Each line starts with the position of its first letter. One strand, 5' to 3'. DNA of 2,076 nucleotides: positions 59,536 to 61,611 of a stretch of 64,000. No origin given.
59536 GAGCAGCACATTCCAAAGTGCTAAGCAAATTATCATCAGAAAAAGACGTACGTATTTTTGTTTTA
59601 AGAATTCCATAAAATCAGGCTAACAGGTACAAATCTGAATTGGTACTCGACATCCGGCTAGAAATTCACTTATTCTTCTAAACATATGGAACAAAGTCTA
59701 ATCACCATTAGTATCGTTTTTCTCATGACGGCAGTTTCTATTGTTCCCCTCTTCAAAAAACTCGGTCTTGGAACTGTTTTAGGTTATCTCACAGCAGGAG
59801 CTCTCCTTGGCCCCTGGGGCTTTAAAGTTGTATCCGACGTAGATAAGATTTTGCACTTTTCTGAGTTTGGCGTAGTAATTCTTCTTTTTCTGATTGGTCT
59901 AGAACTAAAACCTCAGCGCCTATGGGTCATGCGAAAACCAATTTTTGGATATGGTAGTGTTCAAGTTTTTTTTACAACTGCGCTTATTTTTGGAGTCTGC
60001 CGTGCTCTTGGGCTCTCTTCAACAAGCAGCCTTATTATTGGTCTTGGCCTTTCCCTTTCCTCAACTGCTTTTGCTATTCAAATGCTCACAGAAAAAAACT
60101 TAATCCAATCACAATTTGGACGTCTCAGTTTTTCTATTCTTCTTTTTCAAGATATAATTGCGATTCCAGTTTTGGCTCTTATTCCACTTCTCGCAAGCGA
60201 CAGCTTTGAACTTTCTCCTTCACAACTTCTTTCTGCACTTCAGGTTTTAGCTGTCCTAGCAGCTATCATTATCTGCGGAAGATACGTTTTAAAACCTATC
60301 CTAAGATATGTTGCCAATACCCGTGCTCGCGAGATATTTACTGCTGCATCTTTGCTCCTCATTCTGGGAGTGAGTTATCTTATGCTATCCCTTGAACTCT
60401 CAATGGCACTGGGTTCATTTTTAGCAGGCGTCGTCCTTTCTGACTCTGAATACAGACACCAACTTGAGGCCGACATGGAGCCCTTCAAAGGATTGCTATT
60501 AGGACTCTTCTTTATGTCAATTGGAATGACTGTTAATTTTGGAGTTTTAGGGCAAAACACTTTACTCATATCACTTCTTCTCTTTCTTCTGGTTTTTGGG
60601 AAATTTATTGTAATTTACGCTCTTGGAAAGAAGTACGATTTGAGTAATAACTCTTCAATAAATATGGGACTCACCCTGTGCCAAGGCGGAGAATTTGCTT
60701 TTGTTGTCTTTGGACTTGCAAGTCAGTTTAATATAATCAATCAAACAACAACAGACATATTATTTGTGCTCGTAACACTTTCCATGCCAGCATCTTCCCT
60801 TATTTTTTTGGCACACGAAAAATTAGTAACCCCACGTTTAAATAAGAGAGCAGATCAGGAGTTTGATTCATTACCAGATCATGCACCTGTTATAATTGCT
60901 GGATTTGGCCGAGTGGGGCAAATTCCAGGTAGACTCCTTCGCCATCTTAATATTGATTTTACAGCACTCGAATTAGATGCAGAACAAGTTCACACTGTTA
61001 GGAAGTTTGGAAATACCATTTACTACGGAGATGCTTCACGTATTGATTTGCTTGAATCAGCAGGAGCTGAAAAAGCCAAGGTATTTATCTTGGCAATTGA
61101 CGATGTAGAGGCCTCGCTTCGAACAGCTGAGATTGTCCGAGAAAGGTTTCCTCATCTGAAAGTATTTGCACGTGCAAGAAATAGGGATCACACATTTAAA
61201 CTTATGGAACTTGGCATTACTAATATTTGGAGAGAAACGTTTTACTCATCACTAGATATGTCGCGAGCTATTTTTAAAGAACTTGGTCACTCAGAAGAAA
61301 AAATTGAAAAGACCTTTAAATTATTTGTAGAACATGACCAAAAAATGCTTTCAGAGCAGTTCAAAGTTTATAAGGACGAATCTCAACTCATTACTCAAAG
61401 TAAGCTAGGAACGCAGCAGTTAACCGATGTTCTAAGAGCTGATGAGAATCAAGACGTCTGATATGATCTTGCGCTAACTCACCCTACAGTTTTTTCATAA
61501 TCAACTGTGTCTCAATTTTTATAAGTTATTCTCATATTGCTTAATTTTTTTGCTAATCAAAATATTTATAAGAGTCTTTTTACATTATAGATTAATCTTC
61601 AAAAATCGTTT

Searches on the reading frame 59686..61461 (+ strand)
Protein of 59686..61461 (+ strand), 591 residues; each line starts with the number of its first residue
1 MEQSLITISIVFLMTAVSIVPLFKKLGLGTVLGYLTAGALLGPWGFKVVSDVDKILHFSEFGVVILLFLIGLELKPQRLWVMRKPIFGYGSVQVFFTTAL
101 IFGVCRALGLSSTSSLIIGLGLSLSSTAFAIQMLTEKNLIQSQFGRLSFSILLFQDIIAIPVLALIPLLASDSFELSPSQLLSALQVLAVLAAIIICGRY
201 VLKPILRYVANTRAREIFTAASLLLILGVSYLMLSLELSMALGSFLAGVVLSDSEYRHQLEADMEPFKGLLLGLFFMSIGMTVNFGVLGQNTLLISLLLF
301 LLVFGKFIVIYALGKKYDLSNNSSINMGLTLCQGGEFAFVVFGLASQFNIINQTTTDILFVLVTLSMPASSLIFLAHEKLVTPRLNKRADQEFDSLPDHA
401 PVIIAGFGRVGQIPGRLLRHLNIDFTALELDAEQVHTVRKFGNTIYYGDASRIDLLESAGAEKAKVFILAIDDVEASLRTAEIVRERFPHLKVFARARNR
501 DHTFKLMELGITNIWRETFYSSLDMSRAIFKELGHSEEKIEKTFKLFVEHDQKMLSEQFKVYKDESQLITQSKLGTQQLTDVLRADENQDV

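Call 55: search_protein_families(library=pfam, proteins=[window:59686-61461:+], max_evalue=0.00001)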
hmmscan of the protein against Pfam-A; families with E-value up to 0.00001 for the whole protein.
window:59686-61461:+ (591 aa): 2 families
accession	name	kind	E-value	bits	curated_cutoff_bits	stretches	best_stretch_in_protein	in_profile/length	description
PF00999.27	Na_H_Exchanger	-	1.7e-64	218.5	26.2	1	17-368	4-363/375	Sodium/hydrogen exchanger, transmembrane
PF02254.24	TrkA_N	-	8.8e-24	84.5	23.8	1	402-514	1-113/116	TrkA-N domain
